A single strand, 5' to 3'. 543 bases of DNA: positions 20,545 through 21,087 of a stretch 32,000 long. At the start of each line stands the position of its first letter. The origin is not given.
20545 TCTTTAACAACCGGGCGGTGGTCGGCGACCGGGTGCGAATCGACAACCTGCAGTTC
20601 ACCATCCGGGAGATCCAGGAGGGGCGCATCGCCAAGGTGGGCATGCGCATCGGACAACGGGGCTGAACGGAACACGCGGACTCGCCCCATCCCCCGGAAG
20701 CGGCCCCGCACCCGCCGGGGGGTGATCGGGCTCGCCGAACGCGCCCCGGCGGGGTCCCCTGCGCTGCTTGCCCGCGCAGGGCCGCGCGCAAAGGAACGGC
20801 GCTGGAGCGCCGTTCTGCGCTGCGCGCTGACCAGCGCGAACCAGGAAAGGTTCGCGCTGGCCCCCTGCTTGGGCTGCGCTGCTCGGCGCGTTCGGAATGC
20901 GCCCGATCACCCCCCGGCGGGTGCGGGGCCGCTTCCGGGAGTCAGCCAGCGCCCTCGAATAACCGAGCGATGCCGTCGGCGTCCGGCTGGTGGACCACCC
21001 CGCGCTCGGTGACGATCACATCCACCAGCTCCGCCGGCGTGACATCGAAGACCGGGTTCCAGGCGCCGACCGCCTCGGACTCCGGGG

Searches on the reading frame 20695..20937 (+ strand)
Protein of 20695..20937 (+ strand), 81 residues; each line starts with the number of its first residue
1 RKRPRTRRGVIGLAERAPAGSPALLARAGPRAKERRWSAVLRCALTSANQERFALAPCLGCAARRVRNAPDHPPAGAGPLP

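Call 82: search_protein_representatives(protein=window:20695-20937:+)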
Query: 81 residues. Proteins with E-value up to 0.001 (for the whole library): 0; up to 1e-10: 0; up to 1e-30: 0. The best 0 are listed.
